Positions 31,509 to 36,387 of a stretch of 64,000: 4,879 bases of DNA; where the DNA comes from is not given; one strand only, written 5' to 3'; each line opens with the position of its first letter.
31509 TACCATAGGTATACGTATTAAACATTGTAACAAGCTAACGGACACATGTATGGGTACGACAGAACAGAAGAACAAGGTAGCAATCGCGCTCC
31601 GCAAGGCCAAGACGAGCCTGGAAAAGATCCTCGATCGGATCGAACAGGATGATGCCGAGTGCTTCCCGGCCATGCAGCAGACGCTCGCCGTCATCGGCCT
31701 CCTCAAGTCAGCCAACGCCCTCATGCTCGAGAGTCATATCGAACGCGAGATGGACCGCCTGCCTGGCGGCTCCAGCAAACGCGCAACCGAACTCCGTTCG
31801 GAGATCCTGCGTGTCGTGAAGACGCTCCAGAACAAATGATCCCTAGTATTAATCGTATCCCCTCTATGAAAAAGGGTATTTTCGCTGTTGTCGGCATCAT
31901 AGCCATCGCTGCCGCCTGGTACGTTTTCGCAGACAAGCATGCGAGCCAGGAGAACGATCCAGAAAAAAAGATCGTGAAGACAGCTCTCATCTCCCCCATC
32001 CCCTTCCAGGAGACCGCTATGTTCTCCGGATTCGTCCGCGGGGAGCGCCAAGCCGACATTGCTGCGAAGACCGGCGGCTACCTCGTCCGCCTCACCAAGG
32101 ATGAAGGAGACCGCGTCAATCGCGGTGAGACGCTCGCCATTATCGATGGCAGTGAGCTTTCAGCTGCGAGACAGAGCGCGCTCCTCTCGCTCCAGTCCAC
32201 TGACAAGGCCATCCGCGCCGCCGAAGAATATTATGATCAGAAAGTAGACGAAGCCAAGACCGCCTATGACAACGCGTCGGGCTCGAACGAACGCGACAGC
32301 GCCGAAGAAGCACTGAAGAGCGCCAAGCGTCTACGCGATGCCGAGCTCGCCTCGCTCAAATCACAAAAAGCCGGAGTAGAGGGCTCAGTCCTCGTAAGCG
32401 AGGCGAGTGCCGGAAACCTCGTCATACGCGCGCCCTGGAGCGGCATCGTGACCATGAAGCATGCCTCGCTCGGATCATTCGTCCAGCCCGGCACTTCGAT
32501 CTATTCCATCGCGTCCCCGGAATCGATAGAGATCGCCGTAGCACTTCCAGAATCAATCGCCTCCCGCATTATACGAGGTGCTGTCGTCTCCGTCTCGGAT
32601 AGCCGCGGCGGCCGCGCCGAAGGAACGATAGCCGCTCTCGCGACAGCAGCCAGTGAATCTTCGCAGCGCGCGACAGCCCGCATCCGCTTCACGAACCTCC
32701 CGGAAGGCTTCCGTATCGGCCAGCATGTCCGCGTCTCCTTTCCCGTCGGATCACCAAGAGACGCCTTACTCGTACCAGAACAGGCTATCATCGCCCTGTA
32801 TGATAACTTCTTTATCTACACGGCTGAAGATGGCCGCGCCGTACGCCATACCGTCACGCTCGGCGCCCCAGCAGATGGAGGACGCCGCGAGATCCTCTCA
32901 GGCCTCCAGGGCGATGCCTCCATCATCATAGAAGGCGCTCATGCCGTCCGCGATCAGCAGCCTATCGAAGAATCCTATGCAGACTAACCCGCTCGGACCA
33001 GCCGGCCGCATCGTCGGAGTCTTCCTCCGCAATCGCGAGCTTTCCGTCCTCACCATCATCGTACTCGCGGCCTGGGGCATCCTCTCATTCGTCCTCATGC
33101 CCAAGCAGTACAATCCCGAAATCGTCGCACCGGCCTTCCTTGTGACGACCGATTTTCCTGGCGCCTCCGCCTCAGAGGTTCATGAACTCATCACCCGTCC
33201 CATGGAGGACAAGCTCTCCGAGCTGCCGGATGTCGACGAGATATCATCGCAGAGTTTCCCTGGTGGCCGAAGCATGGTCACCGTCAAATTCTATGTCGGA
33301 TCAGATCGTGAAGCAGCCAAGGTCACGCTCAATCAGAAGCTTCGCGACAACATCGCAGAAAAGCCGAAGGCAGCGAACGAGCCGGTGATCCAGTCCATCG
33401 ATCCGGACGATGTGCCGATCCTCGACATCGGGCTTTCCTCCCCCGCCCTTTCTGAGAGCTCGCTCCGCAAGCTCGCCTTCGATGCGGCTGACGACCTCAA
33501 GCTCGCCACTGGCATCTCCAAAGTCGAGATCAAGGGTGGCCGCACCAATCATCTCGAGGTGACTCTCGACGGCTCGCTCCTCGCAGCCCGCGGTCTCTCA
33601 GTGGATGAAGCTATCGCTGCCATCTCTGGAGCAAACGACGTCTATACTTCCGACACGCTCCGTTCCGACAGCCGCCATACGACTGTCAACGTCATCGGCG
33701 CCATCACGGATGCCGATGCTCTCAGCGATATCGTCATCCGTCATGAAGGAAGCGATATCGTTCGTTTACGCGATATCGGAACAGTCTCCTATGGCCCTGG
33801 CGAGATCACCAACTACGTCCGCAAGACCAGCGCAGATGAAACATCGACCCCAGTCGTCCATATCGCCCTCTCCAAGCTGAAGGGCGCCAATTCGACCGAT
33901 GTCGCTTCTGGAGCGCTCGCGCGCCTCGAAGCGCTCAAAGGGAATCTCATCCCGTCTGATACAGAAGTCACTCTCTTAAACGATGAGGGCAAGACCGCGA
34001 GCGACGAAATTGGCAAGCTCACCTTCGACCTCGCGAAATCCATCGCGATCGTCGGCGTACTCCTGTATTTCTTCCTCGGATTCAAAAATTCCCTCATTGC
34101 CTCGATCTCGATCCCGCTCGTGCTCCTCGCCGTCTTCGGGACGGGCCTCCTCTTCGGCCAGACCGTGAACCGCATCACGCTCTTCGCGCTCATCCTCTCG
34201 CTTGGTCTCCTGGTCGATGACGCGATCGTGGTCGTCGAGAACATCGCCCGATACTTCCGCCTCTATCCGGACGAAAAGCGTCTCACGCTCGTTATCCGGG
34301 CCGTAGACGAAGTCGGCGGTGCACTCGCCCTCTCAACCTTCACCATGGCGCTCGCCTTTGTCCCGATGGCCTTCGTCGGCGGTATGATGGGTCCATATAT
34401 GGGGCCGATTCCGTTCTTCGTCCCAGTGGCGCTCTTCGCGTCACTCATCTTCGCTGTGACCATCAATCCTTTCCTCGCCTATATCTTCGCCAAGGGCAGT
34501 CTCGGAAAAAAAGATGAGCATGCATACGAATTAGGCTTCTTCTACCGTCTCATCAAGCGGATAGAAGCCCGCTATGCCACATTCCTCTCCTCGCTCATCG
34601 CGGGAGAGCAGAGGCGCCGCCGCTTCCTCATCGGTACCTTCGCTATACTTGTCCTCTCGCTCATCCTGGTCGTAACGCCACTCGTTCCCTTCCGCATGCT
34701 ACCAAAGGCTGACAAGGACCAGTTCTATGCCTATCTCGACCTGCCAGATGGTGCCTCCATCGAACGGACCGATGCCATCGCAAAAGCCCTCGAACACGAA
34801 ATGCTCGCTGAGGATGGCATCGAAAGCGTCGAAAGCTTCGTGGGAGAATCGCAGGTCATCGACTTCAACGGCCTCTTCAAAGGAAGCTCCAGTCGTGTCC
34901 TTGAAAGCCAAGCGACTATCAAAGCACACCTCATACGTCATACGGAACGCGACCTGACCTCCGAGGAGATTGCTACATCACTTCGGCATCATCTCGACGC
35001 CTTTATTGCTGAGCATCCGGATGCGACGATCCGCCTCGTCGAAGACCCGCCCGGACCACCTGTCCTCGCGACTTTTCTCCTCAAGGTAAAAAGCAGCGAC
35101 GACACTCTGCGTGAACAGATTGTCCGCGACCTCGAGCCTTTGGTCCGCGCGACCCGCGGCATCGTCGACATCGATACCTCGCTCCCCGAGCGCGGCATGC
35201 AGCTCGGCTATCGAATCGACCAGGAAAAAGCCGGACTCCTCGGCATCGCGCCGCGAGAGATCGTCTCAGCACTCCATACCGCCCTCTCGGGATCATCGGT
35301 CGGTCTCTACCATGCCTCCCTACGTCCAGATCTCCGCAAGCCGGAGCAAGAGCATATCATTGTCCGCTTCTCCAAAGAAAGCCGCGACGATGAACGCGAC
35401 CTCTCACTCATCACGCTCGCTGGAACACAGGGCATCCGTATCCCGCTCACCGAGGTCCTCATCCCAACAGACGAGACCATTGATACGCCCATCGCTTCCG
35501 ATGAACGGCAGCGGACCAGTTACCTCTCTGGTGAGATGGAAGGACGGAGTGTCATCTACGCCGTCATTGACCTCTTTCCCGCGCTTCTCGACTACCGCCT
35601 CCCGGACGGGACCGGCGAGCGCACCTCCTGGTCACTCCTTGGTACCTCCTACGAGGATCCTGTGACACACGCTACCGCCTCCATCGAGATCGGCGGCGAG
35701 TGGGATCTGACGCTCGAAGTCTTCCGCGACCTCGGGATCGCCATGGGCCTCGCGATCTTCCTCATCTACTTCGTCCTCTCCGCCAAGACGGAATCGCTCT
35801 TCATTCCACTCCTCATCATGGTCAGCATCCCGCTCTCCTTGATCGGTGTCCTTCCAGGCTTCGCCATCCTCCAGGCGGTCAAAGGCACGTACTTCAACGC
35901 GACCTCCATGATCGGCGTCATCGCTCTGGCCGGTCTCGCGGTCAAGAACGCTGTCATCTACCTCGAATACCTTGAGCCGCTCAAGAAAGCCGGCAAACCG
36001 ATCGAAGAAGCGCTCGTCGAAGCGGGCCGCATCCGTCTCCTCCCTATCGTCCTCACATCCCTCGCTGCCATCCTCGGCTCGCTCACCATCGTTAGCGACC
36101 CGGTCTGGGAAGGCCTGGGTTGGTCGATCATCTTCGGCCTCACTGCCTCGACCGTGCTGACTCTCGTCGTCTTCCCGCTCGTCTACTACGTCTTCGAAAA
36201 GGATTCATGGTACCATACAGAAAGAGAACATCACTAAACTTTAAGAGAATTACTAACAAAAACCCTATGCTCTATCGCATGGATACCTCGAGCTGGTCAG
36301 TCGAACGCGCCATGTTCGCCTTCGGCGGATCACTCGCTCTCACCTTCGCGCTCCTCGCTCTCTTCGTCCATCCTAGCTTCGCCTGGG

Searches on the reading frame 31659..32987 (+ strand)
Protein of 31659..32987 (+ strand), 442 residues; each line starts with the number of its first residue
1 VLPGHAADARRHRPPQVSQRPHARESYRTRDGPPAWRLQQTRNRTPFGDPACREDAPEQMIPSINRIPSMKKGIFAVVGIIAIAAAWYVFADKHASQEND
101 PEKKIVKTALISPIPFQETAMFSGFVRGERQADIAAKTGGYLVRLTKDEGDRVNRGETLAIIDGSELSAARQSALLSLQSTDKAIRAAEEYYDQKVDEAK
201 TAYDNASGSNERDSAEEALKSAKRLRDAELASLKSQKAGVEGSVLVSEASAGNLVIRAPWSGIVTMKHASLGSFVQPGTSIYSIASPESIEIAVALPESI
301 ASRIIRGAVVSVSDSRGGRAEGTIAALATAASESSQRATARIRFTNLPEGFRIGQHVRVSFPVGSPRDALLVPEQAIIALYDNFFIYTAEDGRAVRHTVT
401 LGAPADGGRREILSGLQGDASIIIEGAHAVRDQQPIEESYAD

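Call 26: search_protein_families(library=pfam, proteins=[window:31659-32987:+], max_evalue=0.001)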
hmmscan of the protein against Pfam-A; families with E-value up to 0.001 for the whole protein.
window:31659-32987:+ (442 aa): 2 families
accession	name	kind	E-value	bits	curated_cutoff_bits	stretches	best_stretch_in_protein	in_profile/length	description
PF16576.10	HlyD_D23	-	6.6e-20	71.7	30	1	129-352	17-209/214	Barrel-sandwich domain of CusB or HlyD membrane-fusion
PF13437.12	HlyD_3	-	4.5e-12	47.1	22.2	1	255-346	1-95/106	HlyD family secretion protein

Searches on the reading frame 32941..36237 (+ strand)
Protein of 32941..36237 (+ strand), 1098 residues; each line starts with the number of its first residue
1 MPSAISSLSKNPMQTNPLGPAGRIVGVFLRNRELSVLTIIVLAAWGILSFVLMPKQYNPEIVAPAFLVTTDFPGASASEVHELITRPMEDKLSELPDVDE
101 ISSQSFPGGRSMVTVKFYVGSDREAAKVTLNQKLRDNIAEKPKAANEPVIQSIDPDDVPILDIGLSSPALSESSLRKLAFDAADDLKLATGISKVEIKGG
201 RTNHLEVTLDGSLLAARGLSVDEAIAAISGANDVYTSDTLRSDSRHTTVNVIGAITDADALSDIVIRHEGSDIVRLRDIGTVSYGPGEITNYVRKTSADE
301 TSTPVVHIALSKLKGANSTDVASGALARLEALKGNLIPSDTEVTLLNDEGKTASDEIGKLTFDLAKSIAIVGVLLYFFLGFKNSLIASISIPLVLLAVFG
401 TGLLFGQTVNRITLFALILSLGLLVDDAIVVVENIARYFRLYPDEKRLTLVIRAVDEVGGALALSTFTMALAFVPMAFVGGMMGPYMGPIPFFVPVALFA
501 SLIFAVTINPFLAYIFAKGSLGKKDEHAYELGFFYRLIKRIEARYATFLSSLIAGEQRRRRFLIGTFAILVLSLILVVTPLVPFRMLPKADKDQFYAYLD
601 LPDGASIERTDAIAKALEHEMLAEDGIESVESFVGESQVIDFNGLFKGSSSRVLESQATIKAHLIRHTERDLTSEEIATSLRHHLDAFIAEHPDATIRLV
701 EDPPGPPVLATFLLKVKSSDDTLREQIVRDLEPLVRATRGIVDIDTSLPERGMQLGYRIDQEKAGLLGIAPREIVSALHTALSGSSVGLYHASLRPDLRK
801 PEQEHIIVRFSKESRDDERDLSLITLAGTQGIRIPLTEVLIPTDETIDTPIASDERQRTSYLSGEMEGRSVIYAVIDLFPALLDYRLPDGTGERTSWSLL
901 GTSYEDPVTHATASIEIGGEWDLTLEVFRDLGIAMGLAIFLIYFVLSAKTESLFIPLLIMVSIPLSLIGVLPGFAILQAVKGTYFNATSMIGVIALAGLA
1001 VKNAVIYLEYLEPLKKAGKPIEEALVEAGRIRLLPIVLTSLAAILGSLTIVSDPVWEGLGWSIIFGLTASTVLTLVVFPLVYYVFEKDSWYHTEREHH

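Call 26: search_protein_families(library=pfam, proteins=[window:32941-36237:+], max_evalue=0.001)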
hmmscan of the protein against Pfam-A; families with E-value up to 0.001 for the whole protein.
window:32941-36237:+ (1098 aa): 2 families
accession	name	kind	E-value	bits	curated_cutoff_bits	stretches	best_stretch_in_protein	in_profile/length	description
PF00873.25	ACR_tran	-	2.3e-153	512.7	28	1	25-1085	2-1020/1021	AcrB/AcrD/AcrF family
PF03176.21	MMPL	-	4.5e-05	23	20.5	0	369-529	155-314/333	MMPL family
